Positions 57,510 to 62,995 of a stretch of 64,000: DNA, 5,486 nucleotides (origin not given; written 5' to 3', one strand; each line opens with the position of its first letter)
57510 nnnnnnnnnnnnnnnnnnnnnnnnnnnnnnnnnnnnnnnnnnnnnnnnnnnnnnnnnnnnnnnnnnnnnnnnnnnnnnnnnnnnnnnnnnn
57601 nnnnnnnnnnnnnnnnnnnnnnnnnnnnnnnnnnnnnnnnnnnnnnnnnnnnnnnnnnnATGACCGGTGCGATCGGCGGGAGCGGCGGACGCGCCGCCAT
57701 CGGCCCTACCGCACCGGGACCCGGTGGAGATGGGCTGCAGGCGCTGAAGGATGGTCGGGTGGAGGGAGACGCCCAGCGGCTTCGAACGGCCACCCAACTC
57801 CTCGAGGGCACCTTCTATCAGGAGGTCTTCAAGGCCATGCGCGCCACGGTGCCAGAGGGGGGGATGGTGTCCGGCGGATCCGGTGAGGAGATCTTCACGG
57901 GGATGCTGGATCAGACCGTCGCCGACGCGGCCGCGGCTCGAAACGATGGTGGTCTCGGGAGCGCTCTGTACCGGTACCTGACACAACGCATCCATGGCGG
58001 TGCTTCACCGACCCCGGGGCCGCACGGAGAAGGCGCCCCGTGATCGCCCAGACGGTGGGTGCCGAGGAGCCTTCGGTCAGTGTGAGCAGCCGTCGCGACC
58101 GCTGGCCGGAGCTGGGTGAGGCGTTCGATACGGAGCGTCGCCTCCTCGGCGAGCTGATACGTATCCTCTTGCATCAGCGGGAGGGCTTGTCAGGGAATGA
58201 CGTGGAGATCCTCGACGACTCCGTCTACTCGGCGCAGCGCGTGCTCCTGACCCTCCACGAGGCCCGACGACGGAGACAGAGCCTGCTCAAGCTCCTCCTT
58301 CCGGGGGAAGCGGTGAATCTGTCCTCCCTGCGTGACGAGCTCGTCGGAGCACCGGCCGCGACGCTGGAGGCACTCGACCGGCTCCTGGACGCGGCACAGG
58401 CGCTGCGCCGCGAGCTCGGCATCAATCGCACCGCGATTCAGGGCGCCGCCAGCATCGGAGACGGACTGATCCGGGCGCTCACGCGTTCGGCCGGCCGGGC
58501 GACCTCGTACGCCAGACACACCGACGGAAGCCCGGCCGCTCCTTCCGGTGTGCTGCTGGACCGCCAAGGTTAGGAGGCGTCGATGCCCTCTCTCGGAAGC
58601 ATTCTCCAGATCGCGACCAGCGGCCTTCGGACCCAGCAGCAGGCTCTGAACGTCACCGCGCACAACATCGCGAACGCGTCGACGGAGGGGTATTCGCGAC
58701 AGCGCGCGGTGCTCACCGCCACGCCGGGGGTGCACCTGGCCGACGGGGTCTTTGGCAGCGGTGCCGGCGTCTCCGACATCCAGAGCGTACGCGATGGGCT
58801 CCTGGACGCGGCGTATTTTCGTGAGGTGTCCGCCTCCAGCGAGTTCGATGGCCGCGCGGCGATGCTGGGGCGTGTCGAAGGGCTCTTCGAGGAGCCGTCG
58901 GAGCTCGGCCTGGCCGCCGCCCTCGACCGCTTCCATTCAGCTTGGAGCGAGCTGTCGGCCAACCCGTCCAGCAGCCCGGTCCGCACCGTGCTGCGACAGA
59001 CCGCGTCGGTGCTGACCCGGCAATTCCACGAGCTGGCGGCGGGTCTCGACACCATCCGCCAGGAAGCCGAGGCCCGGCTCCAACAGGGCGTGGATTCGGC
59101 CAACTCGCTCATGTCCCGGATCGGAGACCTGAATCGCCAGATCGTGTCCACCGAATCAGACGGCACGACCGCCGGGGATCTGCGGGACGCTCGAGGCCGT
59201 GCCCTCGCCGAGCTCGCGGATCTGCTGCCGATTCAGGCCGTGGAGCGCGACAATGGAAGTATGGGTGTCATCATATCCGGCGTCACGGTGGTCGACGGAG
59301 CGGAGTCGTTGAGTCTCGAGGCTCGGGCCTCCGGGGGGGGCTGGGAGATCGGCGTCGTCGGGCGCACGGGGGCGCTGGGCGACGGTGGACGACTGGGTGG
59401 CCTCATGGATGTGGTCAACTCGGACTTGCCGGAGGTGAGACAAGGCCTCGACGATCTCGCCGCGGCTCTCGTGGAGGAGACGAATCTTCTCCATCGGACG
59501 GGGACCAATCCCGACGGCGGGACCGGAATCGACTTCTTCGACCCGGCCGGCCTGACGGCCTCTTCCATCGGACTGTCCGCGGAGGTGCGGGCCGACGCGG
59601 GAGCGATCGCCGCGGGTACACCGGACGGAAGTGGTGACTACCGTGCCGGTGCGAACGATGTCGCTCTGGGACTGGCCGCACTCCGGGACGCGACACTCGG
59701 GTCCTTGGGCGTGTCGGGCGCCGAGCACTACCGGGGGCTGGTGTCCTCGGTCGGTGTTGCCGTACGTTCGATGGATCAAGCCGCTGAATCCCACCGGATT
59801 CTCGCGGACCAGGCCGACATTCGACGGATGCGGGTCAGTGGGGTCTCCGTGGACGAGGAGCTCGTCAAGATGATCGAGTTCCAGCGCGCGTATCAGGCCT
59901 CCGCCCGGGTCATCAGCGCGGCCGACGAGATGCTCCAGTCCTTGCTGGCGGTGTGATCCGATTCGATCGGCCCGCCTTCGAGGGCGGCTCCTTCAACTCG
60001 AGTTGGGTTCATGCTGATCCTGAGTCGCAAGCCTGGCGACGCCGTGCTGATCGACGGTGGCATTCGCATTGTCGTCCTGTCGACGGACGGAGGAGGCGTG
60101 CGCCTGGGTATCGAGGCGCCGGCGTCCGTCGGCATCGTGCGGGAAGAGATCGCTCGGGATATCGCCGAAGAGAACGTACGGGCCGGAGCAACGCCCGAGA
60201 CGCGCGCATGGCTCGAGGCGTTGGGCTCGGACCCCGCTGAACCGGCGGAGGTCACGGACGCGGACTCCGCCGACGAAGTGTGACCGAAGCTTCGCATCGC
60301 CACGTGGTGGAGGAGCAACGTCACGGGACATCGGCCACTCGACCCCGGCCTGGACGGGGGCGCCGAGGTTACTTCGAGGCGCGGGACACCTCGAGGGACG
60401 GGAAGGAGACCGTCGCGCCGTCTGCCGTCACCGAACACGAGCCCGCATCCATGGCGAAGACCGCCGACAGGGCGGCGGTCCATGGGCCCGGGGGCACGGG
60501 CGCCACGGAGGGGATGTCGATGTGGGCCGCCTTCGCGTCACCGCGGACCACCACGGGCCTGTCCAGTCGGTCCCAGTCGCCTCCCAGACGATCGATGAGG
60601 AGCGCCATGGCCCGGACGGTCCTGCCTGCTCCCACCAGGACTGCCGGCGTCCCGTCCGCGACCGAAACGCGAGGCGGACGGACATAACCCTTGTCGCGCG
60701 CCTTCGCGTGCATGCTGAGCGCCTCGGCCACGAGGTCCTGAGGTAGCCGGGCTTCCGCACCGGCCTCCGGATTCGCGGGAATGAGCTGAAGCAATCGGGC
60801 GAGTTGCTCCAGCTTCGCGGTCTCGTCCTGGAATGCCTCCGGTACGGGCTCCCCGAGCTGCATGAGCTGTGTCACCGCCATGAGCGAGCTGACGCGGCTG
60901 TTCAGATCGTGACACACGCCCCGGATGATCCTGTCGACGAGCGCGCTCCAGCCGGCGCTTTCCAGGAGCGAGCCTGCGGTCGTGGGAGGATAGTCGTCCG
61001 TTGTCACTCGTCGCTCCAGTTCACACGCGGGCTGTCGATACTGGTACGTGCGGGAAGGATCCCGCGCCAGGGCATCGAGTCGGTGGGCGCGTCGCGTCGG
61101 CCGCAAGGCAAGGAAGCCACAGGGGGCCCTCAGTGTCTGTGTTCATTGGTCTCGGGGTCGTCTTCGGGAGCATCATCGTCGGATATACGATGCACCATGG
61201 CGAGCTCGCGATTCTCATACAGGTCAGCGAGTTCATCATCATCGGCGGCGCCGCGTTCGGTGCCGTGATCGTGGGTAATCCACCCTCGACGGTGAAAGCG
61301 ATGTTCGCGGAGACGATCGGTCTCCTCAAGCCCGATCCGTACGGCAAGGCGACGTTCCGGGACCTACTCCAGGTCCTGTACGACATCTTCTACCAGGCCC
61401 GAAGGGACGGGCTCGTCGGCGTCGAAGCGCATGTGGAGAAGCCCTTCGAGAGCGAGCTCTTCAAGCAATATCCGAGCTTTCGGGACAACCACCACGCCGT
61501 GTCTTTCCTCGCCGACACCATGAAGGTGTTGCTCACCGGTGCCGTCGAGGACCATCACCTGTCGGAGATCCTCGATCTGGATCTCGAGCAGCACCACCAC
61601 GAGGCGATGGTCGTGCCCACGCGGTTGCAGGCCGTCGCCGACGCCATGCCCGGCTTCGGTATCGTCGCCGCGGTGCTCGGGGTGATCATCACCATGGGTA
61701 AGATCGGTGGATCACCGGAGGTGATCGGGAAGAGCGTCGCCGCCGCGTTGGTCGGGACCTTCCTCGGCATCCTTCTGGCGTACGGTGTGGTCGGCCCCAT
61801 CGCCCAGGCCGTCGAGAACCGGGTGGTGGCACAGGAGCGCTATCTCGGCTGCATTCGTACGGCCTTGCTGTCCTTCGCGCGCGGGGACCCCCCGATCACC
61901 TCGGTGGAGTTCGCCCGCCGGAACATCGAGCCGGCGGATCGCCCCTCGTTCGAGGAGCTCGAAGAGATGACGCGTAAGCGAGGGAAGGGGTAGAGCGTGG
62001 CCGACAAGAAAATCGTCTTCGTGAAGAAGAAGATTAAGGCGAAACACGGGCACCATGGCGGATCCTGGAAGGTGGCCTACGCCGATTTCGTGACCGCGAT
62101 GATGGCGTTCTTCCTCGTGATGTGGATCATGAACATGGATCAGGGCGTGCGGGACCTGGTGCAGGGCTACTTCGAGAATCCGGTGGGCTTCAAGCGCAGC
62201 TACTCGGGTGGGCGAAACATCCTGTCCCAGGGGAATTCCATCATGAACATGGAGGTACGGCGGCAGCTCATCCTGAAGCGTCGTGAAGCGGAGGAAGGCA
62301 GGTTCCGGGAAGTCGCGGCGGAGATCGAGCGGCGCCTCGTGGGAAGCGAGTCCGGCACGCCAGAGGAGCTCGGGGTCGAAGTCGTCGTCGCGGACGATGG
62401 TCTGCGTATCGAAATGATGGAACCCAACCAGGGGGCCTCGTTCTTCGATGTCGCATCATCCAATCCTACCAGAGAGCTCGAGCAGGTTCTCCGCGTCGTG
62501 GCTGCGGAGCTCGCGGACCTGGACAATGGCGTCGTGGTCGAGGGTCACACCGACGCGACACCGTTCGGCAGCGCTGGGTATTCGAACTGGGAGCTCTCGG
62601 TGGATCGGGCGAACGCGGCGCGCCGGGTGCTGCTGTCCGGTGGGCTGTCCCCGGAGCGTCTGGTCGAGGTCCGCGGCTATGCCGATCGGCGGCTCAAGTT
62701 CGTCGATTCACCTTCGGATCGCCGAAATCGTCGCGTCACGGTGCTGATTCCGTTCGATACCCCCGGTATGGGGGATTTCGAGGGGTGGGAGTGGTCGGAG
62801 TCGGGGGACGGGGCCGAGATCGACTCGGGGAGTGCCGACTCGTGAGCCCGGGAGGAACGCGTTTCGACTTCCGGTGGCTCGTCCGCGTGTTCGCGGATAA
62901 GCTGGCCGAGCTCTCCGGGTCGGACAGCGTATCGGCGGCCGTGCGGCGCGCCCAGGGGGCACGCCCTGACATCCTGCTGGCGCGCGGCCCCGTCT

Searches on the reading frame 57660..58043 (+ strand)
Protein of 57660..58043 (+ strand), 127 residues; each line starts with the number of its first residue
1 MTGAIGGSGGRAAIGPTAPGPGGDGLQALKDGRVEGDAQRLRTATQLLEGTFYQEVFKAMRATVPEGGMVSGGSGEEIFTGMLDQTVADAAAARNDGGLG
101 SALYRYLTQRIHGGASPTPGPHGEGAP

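Call 26: search_protein_families(library=pfam, proteins=[window:57660-58043:+], max_evalue=0.05)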
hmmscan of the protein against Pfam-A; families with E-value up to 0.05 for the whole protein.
window:57660-58043:+ (127 aa): 1 family
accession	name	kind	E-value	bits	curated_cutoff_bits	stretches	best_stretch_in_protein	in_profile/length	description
PF10135.14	Rod-binding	-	3e-13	50.5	25.1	1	58-105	1-50/51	Rod binding protein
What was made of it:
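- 57660..58043 (+): flgJ with the rod-binding domain only (127 aa) and no peptidoglycan hydrolase domain. Pfam Rod-binding PF10135 at 3e-13 is the only hit (call 26).
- On FlgJ-type flagellar hydrolase (rod cap plus hydrolase): The cluster's FlgJ (57660-58043) has the Rod-binding domain only (call 26).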

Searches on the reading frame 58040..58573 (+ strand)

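Call 26: search_protein_families(library=pfam, proteins=[window:58040-58573:+], max_evalue=0.05)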
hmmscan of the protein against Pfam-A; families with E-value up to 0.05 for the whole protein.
window:58040-58573:+ (177 aa): 1 family
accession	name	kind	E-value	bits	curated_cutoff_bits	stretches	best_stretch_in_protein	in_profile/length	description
PF05130.17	FlgN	-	8.2e-08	33.2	30.5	1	25-158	6-140/147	FlgN protein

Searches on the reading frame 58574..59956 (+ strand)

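Call 20: search_protein_families(library=pfam, proteins=[window:58574-59956:+], max_evalue=0.001)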
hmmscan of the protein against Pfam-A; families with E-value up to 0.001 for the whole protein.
window:58574-59956:+ (460 aa): 3 families
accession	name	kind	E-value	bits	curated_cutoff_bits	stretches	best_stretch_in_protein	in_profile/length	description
PF22638.1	FlgK_D1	-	6.6e-52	176.9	28.6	1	99-322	2-233/233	Flagellar hook-associated protein FlgK helical domain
PF06429.18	Flg_bbr_C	-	1.2e-16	60.4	23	1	421-458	7-44/46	Flagellar basal body rod FlgEFG protein C-terminal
PF00460.25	Flg_bb_rod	-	1.3e-09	38.3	20.7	1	11-40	1-30/31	Flagella basal body rod protein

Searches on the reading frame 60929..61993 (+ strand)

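Call 21: search_protein_families(library=pfam, proteins=[window:60929-61993:+], max_evalue=0.001)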
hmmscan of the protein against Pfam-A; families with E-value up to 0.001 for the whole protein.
window:60929-61993:+ (354 aa): 2 families
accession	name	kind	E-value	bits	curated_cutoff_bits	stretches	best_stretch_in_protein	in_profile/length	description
PF20560.3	MotA_N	-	4.8e-25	88.1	27.3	1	72-161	1-91/91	Motility protein A N-terminal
PF01618.21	MotA_ExbB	-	2e-10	41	22.9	1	194-303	10-122/127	MotA/TolQ/ExbB proton channel family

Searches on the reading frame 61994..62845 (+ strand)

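Call 21: search_protein_families(library=pfam, proteins=[window:61994-62845:+], max_evalue=0.001)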
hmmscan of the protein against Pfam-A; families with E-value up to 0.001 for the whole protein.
window:61994-62845:+ (283 aa): 2 families
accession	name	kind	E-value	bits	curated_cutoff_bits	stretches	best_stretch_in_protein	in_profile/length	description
PF13677.11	MotB_plug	-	1.8e-17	63.1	24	1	12-63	3-57/58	Membrane MotB of proton-channel complex MotA/MotB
PF00691.25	OmpA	-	1.3e-12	48.4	27.2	1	150-246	1-96/98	OmpA family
